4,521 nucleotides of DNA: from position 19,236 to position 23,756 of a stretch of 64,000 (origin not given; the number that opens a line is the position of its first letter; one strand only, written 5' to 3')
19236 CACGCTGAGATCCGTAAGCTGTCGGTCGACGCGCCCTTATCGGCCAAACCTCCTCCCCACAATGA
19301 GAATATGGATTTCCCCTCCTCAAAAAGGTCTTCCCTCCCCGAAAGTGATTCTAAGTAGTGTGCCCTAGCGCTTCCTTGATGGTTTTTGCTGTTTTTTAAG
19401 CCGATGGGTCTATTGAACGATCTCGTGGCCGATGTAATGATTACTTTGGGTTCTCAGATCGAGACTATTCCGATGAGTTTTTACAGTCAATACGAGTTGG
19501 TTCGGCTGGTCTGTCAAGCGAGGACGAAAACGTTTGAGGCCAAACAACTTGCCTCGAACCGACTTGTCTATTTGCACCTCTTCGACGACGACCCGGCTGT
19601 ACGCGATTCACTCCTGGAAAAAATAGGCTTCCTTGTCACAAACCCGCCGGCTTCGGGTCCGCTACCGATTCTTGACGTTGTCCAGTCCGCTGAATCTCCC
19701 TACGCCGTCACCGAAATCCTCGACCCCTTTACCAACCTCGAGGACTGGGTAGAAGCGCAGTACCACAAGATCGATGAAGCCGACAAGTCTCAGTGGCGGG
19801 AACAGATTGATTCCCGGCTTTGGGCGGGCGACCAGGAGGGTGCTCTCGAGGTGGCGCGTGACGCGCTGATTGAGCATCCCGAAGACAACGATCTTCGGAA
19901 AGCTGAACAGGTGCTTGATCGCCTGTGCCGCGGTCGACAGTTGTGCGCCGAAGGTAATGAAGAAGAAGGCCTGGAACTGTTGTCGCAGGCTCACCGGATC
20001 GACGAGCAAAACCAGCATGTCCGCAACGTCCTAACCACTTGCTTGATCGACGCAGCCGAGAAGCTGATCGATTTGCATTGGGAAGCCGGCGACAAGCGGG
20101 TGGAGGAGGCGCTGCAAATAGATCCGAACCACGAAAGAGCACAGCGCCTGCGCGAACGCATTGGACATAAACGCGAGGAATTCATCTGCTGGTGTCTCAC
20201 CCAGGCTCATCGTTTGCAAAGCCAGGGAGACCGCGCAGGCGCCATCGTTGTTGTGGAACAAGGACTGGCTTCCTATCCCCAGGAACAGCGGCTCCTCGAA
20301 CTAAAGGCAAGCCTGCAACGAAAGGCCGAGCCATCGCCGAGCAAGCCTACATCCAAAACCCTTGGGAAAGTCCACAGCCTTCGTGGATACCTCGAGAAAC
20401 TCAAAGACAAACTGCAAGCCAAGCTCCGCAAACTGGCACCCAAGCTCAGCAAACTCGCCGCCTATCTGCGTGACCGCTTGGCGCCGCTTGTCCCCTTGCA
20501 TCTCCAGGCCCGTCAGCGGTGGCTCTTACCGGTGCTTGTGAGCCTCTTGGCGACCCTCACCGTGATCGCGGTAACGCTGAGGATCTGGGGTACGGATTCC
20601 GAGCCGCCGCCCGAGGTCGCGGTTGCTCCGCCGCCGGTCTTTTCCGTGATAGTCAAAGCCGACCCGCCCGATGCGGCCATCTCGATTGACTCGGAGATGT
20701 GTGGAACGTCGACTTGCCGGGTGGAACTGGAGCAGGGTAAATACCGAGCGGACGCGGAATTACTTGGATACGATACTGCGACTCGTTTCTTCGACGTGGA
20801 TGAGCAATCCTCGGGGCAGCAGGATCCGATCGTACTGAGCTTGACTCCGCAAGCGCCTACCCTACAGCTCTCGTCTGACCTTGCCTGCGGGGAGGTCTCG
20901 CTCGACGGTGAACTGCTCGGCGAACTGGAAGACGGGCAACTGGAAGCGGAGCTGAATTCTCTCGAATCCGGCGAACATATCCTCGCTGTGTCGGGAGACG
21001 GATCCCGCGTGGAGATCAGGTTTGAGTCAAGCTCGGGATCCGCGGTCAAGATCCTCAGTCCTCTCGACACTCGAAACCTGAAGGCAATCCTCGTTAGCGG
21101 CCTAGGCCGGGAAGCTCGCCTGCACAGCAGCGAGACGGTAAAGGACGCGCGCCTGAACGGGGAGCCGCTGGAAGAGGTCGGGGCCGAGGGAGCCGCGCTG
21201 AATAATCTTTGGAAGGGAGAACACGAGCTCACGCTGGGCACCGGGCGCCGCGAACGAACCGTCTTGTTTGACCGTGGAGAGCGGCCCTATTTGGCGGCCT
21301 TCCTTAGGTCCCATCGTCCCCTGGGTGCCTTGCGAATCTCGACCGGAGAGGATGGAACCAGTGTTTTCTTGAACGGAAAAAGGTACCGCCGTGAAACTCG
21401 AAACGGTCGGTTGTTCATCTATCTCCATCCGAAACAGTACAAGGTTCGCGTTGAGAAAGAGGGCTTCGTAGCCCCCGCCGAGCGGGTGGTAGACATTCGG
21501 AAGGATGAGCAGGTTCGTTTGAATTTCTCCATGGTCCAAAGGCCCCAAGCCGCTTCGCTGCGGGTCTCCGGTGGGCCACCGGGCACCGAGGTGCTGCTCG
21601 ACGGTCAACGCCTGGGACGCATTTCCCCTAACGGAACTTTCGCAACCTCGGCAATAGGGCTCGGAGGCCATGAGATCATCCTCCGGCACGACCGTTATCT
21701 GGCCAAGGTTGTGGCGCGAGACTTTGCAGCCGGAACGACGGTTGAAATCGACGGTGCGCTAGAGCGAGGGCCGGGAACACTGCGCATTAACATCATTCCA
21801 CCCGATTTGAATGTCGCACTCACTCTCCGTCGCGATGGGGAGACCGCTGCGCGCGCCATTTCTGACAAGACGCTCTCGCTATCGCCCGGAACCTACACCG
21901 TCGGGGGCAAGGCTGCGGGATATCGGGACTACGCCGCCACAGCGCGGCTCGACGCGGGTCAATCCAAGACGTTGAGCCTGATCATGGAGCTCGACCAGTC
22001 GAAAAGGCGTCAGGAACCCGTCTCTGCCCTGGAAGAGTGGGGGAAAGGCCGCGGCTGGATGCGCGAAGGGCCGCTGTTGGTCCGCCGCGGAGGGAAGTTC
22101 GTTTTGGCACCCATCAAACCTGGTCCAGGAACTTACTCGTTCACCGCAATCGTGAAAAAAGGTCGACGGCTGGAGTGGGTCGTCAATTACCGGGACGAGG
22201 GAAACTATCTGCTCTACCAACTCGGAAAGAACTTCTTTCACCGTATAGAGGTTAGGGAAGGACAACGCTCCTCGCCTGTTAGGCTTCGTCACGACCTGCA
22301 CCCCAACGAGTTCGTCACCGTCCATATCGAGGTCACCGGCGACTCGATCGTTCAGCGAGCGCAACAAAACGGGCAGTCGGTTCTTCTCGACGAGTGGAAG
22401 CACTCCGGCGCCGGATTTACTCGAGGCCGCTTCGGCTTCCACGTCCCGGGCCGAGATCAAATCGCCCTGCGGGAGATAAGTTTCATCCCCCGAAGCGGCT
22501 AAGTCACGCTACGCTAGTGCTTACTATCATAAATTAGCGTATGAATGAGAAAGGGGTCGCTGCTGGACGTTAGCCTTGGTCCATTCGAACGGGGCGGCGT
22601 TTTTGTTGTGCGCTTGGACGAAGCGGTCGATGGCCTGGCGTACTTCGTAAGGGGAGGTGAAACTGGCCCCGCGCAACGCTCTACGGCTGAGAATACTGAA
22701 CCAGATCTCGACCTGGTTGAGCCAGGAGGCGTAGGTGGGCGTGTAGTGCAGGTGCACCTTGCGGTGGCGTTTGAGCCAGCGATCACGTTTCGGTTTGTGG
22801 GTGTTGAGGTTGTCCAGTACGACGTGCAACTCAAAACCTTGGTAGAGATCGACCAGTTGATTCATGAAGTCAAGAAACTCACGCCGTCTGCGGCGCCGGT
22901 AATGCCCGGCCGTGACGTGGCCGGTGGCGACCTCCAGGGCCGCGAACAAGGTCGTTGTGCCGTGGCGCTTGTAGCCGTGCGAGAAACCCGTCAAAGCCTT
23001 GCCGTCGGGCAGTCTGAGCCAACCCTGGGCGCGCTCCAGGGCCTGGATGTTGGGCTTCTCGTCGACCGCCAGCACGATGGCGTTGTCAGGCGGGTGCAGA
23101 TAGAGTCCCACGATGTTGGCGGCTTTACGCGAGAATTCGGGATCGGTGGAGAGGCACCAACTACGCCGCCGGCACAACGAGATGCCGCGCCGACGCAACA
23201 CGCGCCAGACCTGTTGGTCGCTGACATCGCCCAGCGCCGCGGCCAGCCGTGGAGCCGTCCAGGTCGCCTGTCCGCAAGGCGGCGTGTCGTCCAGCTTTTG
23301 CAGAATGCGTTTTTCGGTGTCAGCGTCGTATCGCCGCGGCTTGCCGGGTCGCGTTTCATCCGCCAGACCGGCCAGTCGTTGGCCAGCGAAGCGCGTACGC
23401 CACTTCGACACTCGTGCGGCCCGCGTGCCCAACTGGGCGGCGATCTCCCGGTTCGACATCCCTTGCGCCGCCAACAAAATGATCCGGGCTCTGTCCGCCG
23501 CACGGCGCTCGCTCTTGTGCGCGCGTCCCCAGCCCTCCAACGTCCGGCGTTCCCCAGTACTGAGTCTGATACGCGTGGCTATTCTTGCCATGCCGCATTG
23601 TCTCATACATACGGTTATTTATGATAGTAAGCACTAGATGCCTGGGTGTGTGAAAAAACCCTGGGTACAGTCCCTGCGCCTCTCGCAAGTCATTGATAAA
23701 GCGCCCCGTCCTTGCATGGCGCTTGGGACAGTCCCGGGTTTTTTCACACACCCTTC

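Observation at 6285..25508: Family of about 100-120 bp palindromic intergenic elements (PAL family): five clear copies and one degenerate copy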

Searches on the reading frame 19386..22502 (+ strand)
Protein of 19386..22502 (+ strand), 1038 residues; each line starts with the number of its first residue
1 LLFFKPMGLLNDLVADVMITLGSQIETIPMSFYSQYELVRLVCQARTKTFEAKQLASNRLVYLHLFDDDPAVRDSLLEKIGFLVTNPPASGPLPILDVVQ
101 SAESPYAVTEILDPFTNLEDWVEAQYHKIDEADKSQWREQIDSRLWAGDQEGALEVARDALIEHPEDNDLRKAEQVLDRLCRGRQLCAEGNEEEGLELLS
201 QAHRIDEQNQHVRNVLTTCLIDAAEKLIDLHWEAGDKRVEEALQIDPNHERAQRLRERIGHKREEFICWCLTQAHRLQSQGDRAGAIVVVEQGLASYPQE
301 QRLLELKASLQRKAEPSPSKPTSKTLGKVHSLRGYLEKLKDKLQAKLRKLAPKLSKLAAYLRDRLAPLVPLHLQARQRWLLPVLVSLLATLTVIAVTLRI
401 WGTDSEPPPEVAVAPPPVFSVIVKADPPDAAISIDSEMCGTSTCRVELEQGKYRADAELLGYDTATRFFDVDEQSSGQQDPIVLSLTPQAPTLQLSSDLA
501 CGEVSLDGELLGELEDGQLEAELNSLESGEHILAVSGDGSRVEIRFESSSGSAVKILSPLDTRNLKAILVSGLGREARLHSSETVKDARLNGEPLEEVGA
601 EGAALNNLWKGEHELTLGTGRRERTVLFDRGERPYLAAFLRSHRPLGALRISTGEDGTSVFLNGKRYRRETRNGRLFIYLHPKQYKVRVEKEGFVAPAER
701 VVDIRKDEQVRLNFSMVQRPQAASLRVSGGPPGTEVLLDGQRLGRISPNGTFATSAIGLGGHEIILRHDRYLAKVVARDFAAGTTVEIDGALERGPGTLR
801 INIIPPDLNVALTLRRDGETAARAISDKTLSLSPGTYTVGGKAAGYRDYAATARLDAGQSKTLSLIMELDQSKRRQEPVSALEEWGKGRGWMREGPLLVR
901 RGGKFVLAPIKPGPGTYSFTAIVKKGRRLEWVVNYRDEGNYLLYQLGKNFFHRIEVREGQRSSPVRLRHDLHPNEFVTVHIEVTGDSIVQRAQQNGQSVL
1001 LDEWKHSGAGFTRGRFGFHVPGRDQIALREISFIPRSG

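Call 15: search_protein_families(library=pfam, proteins=[window:19386-22502:+])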
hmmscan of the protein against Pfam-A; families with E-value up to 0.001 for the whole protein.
window:19386-22502:+ (1038 aa): 4 families
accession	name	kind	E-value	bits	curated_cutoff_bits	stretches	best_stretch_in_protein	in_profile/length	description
PF08308.17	PEGA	-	2.3e-21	75.9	20.8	2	647-718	2-69/71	PEGA domain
PF06832.18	BiPBP_C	-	3.1e-10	40.3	26.8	0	588-624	48-87/90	Penicillin-Binding Protein C-terminus Family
PF13620.12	CarboxypepD_reg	-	2.6e-08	34.5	32.3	0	673-716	37-81/82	Carboxypeptidase regulatory-like domain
PF13428.12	TPR_14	-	0.00012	22.9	23.5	0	137-172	4-39/44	Tetratricopeptide repeat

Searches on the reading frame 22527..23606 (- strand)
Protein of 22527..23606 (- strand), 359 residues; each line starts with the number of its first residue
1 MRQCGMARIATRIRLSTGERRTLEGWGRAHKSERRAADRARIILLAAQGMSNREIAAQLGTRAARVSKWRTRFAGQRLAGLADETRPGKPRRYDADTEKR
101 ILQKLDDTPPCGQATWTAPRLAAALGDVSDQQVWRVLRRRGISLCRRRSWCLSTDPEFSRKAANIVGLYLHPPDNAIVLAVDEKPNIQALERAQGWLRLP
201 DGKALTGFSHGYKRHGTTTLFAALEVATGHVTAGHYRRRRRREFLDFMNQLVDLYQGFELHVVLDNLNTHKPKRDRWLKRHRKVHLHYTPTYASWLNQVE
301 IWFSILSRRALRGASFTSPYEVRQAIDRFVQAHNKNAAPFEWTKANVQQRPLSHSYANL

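Call 15: search_protein_families(library=pfam, proteins=[window:22527-23606:-])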
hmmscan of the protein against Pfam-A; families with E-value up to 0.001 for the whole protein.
window:22527-23606:- (359 aa): 5 families
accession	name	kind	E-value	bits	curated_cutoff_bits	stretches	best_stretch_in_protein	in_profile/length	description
PF13358.12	DDE_3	-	1.3e-21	77.5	28.6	1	201-318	23-141/146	DDE superfamily endonuclease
PF13565.12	HTH_32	-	1e-14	55.2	33.7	1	66-137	2-73/73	Homeodomain-like domain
PF13384.12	HTH_23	-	1e-10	41.5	24.6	1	35-81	3-49/50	Homeodomain-like domain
PF13518.12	HTH_28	-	4.6e-09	36.6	25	1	39-91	2-52/52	Helix-turn-helix domain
PF13551.12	HTH_29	-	1.4e-08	35.1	28.1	1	39-98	1-63/64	Winged helix-turn helix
